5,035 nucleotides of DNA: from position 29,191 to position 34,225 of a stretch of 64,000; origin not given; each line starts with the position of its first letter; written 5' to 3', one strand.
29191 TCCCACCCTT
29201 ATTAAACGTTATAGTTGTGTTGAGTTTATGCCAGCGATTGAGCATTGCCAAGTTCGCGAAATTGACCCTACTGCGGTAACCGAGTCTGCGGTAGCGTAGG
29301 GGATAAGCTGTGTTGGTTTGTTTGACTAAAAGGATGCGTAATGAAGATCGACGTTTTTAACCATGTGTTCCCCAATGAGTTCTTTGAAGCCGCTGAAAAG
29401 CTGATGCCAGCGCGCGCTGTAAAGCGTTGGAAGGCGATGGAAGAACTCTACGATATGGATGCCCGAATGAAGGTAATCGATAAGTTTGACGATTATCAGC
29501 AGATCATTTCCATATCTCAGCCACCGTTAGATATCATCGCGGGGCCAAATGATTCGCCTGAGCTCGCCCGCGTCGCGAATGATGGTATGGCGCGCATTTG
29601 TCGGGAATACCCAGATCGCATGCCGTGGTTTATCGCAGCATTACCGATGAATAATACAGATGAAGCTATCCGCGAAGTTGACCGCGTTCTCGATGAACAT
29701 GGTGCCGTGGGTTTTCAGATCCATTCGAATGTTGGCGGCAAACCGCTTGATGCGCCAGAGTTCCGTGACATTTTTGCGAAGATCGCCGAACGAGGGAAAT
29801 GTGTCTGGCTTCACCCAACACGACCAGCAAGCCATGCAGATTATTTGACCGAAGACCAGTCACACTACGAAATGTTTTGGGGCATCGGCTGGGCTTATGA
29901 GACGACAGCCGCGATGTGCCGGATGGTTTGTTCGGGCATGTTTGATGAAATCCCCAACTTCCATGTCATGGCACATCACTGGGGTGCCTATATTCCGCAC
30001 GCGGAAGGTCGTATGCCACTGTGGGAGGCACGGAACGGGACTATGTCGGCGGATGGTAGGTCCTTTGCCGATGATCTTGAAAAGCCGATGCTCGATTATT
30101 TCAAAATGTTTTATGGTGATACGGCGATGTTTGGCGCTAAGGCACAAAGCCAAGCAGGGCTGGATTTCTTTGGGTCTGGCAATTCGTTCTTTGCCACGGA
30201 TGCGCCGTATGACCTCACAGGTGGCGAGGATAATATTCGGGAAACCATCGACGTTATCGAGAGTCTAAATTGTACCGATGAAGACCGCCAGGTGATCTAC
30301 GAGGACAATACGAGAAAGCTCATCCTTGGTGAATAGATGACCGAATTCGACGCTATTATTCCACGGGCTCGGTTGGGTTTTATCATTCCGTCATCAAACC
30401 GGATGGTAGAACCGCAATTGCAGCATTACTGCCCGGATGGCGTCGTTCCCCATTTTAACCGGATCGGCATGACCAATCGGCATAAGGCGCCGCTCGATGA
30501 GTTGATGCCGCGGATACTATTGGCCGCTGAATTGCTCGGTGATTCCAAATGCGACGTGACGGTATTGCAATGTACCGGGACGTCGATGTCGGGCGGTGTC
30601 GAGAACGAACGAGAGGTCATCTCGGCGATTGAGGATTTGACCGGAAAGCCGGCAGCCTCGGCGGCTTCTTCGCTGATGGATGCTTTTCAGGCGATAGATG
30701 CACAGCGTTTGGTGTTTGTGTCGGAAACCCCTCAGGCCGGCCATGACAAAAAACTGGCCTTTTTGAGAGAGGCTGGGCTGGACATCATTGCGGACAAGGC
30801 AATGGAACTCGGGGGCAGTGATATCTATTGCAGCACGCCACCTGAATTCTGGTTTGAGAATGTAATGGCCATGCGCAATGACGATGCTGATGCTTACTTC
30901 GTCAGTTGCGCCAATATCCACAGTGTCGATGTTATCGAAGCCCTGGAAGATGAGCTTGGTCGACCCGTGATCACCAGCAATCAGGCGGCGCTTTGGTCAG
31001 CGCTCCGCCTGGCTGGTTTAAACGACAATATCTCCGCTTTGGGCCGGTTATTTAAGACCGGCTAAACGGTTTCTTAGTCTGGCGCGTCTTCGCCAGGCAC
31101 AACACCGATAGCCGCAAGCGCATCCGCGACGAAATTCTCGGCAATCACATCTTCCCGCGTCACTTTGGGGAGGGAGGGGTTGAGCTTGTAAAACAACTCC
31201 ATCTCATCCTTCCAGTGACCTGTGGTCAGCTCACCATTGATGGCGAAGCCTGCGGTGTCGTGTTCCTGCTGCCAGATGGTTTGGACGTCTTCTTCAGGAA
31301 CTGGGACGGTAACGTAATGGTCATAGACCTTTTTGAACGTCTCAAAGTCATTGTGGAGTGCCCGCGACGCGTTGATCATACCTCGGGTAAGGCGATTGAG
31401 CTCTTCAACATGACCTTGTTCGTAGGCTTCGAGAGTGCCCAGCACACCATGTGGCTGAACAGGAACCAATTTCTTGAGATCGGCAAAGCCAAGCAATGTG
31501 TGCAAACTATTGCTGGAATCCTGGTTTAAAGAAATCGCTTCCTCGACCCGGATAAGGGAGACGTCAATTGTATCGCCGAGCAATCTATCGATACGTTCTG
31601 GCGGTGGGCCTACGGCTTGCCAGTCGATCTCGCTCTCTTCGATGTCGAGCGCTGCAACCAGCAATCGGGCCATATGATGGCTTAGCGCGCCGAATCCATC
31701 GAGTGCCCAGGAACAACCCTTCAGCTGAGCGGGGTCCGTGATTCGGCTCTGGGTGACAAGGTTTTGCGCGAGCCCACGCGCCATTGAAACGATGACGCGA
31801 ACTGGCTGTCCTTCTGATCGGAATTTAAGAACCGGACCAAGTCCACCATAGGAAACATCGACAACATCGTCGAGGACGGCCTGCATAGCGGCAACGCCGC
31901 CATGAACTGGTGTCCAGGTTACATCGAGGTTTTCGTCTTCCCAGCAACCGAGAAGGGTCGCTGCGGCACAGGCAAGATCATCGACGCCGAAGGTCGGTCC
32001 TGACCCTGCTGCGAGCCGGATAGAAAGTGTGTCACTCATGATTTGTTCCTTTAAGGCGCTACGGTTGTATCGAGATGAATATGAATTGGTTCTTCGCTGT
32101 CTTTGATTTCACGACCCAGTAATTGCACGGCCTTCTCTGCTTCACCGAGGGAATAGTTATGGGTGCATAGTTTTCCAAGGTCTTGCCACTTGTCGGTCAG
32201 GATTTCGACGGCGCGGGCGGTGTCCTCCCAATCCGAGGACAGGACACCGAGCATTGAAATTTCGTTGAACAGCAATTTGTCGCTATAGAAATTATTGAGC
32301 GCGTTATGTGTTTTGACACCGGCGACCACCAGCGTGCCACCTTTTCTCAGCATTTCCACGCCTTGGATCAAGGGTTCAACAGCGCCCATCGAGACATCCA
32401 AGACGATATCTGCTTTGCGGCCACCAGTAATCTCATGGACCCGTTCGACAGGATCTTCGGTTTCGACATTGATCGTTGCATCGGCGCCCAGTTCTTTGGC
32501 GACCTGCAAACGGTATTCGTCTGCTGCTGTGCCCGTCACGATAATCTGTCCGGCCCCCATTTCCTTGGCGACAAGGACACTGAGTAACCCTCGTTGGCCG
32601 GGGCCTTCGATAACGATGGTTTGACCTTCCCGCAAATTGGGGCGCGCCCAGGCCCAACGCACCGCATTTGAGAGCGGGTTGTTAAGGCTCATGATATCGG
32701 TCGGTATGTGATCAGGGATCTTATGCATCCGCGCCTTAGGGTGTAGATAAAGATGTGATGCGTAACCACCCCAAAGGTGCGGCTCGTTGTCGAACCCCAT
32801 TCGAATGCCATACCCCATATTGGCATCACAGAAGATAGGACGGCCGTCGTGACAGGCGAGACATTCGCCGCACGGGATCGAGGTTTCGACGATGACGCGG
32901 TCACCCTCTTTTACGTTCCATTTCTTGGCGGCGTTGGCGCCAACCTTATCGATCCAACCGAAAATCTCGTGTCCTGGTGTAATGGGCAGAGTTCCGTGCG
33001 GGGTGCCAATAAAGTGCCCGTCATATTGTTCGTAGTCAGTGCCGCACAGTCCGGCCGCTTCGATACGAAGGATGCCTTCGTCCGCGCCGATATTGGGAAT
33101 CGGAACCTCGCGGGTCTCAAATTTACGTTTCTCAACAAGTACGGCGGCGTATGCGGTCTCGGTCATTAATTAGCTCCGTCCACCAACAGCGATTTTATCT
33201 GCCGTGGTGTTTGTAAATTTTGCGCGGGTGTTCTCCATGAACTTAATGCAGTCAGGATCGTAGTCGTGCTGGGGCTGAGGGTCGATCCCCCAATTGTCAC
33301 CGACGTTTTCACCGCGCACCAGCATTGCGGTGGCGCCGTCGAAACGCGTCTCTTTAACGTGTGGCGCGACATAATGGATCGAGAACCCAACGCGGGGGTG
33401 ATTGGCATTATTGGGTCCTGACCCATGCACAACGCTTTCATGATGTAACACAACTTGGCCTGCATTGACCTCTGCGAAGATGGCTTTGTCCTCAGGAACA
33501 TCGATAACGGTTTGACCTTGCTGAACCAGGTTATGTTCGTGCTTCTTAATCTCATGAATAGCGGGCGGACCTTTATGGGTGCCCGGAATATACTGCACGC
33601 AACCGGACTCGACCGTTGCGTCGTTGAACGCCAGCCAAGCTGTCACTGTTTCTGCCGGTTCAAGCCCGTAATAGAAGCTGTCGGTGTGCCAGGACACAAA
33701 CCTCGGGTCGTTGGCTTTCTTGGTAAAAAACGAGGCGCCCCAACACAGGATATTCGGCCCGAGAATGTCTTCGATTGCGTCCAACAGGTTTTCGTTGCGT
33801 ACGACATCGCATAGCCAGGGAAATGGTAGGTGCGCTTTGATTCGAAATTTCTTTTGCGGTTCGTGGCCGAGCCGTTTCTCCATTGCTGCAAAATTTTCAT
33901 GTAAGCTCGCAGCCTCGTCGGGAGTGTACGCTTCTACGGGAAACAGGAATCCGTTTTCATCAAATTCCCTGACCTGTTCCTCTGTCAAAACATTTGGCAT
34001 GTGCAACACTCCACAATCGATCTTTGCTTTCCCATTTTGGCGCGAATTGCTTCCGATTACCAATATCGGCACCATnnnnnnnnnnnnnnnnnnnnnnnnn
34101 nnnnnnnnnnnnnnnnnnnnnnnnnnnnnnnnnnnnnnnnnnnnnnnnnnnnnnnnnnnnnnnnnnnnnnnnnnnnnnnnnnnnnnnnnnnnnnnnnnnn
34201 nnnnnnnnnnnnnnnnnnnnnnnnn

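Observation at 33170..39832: Compact oxidative catabolic cluster: three VOC proteins, two ACAD-fold flavin monooxygenases, a membrane-anchored GltS-type FMN protein and a PhyH dioxygenase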

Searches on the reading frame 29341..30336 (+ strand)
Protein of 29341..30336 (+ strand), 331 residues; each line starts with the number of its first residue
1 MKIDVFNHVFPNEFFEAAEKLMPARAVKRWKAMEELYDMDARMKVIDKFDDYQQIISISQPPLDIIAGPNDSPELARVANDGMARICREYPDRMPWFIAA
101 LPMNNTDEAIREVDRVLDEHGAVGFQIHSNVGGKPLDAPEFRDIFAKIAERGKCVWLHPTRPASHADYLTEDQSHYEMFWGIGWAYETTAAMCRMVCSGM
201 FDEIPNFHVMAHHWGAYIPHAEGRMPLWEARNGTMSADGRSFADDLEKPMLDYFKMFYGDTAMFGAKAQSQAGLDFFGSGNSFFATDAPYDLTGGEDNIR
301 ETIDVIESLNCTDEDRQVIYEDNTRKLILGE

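Call 7: search_protein_families(library=pfam, proteins=[window:29341-30336:+], max_evalue=0.0001)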
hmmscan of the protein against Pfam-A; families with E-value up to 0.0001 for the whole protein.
window:29341-30336:+ (331 aa): 1 family
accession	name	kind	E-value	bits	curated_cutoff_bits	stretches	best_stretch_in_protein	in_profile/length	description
PF04909.20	Amidohydro_2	-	8.6e-22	78.7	26.4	1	45-327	29-286/289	Amidohydrolase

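Call 83: search_protein_families(library=ncbifam, proteins=[window:29341-30336:+], max_evalue=1e-10)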
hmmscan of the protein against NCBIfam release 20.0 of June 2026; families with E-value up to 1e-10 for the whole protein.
window:29341-30336:+ (331 aa): 0 families

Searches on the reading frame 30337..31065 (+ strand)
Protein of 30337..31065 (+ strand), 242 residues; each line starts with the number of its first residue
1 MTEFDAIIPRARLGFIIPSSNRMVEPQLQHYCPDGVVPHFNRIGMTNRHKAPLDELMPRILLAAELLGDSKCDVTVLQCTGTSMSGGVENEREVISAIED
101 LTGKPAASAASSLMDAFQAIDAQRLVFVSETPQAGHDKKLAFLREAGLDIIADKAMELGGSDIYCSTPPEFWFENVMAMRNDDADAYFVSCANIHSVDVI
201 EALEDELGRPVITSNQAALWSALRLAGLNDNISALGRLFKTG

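Call 7: search_protein_families(library=pfam, proteins=[window:30337-31065:+], max_evalue=0.0001)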
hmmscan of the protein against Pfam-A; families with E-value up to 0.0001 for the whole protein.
window:30337-31065:+ (242 aa): 1 family
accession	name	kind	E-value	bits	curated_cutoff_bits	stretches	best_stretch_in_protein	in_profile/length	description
PF17645.6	Amdase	-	3.8e-23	82.8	25.9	1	13-239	1-228/228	Arylmalonate decarboxylase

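Call 83: search_protein_families(library=ncbifam, proteins=[window:30337-31065:+], max_evalue=1e-10)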
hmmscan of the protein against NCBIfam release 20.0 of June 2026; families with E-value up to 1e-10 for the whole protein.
window:30337-31065:+ (242 aa): 2 families
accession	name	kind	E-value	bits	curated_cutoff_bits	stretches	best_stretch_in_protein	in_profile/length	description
TIGR02990.1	ectoine_eutA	equivalog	1.2e-26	93.7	318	1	10-240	7-238/239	ectoine utilization protein EutA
NF052327.1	arylmal_decarb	equivalog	5.1e-22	78.6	225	1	13-240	3-231/231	arylmalonate decarboxylase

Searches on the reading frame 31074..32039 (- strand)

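Call 3: search_protein_families(library=pfam, proteins=[window:31074-32039:-], max_evalue=0.01)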
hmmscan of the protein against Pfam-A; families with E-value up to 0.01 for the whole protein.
window:31074-32039:- (321 aa): 1 family
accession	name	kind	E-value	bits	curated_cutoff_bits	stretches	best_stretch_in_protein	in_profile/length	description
PF09084.16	NMT1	-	0.00011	22.6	20.5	1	27-162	10-145/216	NMT1/THI5 like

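Call 4: search_protein_families(library=ncbifam, proteins=[window:31074-32039:-], max_evalue=0.001)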
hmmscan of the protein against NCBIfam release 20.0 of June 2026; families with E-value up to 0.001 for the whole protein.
window:31074-32039:- (321 aa): 1 family
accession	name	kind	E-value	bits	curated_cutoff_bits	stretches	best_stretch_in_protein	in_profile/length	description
TIGR01728.1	SsuA_fam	subfamily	5.5e-09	35.6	163.5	1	31-128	21-123/290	aliphatic sulfonate ABC transporter substrate-binding protein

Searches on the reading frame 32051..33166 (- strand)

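Call 3: search_protein_families(library=pfam, proteins=[window:32051-33166:-], max_evalue=0.01)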
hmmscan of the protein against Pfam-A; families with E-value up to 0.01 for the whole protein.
window:32051-33166:- (371 aa): 2 families
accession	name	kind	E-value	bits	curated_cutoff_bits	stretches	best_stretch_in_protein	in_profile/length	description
PF00107.32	ADH_zinc_N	-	8.8e-25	87.6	31.8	1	193-323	3-127/129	Zinc-binding dehydrogenase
PF08240.17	ADH_N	-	3.9e-22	78.9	23.5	1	28-152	2-104/104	Alcohol dehydrogenase GroES-like domain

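Call 4: search_protein_families(library=ncbifam, proteins=[window:32051-33166:-], max_evalue=0.001)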
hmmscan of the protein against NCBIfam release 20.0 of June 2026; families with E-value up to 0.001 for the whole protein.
window:32051-33166:- (371 aa): 21 families
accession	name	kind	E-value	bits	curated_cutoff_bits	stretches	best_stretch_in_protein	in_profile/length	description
TIGR00692.1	tdh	equivalog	6.3e-53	180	458.35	1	18-350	13-328/340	L-threonine 3-dehydrogenase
NF003808.0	PRK05396.1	equivalog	1.7e-48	165.3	380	1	17-350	14-328/341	L-threonine 3-dehydrogenase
NF041097.1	keto_inos_dh_IolM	equivalog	3.5e-37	128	450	1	9-350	33-377/389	scyllo-inosose 3-dehydrogenase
TIGR03366.1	HpnZ_proposed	hypoth_equivalog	1.1e-34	120.1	328.1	1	28-328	5-298/315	putative phosphonate catabolism associated alcohol dehydrogenase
TIGR03989.1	Rxyl_3153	subfamily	5.3e-32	111.5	440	1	7-348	4-356/370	NDMA-dependent alcohol dehydrogenase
NF010344.0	PRK13771.1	subfamily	2.3e-31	109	349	1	10-351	6-321/334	putative alcohol dehydrogenase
TIGR03451.1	mycoS_dep_FDH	equivalog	5.5e-30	104.4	512.9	1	15-314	13-303/358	S-(hydroxymethyl)mycothiol dehydrogenase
NF007375.0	PRK09880.1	equivalog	1.2e-29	103.2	469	1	8-351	8-331/344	L-idonate 5-dehydrogenase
NF007489.0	PRK10083.1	equivalog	1.2e-26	93.5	376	1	9-356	4-329/339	Zn-dependent oxidoreductase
NF041172.1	AcrlCoa_red_Thmprot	equivalog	1.4e-26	93.2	500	1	9-352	5-323/334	acryloyl-CoA reductase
NF006940.0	PRK09422.1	equivalog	6.4e-25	87.8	344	1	7-320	3-295/338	alcohol dehydrogenase AdhP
TIGR03201.1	dearomat_had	equivalog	3.6e-23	82.2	338.65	1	17-332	12-319/349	6-hydroxycyclohex-1-ene-1-carbonyl-CoA dehydrogenase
TIGR02824.1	quinone_pig3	subfamily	6.2e-21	74.7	296.8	2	174-307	133-261/325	putative NAD(P)H quinone oxidoreductase, PIG3 family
NF007642.0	PRK10309.1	equivalog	1.2e-18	67.5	550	1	13-352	9-335/347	galactitol-1-phosphate 5-dehydrogenase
TIGR02822.1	adh_fam_2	subfamily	3.1e-17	62.6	283.5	1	15-349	16-316/329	zinc-binding alcohol dehydrogenase family protein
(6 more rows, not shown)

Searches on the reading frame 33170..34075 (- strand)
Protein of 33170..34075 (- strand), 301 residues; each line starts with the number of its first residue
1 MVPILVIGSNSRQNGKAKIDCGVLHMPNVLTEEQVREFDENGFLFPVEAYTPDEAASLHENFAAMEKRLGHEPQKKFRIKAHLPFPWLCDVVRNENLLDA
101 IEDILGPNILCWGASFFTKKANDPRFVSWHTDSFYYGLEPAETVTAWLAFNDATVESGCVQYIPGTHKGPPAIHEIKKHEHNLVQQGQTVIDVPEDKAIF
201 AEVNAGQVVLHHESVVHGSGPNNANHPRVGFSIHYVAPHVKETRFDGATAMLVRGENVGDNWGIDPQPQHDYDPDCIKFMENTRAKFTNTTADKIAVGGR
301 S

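Call 3: search_protein_families(library=pfam, proteins=[window:33170-34075:-], max_evalue=0.01)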
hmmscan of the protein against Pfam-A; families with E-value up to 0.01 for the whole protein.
window:33170-34075:- (301 aa): 1 family
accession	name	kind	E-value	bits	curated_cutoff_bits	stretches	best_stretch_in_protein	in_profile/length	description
PF05721.19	PhyH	-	3.3e-29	103.1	22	1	38-229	1-212/213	Phytanoyl-CoA dioxygenase (PhyH)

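Call 4: search_protein_families(library=ncbifam, proteins=[window:33170-34075:-], max_evalue=0.001)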
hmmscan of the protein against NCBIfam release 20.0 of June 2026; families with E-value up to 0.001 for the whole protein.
window:33170-34075:- (301 aa): 3 families
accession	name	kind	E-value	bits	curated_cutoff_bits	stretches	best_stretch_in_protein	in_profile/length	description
TIGR01762.1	chlorin-enz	subfamily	1.6e-25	90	226.3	1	30-181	3-170/288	chlorinating enzyme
TIGR02408.1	ectoine_ThpD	equivalog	5.9e-07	29.1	336.5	1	26-235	13-247/277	ectoine hydroxylase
NF045813.1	DxPntBtaHylase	equivalog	1.1e-05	25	550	1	122-229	126-238/285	1-deoxypentalenic acid 11-beta-hydroxylase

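Call 57: search_solved_structures(query=window:33170-34000:-, max_evalue=0.001, show_alignments=1)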
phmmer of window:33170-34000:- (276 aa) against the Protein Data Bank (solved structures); distinct sequences matched with E-value up to 0.001: 13.
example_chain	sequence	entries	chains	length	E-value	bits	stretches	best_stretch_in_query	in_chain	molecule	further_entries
6zyk_A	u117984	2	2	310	4.9e-33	118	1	10-253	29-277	Monooxygenase | Uncharacterized protein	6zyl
2fct_A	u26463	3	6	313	1.2e-19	74.1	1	4-143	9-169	syringomycin biosynthesis enzyme 2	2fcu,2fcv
2a1x_A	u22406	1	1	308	1.6e-15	60.6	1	72-214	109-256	Phytanoyl-CoA dioxygenase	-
3gja_A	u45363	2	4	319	1.1e-13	54.5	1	6-143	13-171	CytC3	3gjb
4xab_A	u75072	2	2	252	8.5e-12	48.3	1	102-211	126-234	EvdO2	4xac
5epa_A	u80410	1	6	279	1.7e-09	40.8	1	104-211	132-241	SnoK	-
5ep9_A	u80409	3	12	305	6.4e-09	38.9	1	103-211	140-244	SnoN,Epimerase SnoN | SnoN,SnoN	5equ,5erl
2opw_A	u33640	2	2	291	1.1e-08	38.1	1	99-211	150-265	PHYHD1 protein | Phytanoyl-CoA dioxygenase domain-containing protein 1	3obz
9c9n_A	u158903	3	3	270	6.3e-06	29.1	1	89-203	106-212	Fe/2-OG dependent dioxygenase MysH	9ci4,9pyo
9pze_A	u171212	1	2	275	6.5e-06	29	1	89-203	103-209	Fe/2-OG dependent dioxygenase MysH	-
4xaa_A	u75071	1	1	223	3.2e-05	26.7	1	93-213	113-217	Putative oxygenase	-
3emr_A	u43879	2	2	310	0.0003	23.6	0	5-208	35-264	EctD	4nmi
2rdn_A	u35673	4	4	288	0.00032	23.5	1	101-204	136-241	1-deoxypentalenic acid 11-beta hydroxylase; Fe(II)/alpha-ketoglutarate dependent hydroxyla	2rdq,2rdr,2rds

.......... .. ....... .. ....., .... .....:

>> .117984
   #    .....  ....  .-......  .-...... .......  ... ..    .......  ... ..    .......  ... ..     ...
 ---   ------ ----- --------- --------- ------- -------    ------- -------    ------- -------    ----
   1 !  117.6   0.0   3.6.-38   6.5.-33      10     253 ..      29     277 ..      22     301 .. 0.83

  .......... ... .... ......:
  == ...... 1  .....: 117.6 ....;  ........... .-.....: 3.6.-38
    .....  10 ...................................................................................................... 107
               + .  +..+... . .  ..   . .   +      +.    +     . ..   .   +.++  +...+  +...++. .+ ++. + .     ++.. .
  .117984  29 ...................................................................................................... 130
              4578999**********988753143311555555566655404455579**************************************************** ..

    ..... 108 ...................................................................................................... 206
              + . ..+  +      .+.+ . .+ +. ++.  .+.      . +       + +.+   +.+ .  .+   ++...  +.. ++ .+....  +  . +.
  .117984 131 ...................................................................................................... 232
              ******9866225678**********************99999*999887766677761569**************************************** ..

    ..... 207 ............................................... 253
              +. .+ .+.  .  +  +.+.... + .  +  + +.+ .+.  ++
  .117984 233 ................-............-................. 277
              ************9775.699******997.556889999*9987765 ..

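Call 65: find_related_loci(query=A3, collection=metagenome_contigs, flank=8000)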
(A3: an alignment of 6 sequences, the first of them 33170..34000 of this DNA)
Query A3 (276 aa) in metagenome_contigs; peptide patterns used: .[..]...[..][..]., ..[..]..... (x = any residue, [..] = any of these).
330 stretches matched a pattern; 143 encode a relative of the query (tblastn E <= 1e-3); the best 80 are kept; 80 distinct loci.
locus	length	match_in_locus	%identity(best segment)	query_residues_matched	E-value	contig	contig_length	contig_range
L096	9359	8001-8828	87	1-276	4e-171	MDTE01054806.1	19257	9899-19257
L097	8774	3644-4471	88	1-276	2e-169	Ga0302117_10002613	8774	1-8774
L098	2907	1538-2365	85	1-276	5e-179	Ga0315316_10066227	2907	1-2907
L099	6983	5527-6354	88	1-276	6e-170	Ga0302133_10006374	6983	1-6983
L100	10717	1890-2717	88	1-276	2e-169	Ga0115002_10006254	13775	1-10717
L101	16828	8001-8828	84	1-276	5e-168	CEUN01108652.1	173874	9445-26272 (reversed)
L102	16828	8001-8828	84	1-276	5e-168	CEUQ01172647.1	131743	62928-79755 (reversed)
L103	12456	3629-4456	82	1-276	8e-165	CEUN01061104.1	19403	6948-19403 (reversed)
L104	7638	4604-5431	75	1-276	4e-150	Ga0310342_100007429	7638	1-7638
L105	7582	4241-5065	73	1-276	6e-148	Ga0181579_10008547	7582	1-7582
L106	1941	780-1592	71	5-276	2e-147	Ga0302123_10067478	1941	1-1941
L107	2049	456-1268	71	5-276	8e-147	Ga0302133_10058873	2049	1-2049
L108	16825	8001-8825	68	1-276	3e-134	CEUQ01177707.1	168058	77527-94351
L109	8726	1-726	76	34-276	3e-134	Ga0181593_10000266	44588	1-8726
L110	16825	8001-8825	69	1-276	1e-132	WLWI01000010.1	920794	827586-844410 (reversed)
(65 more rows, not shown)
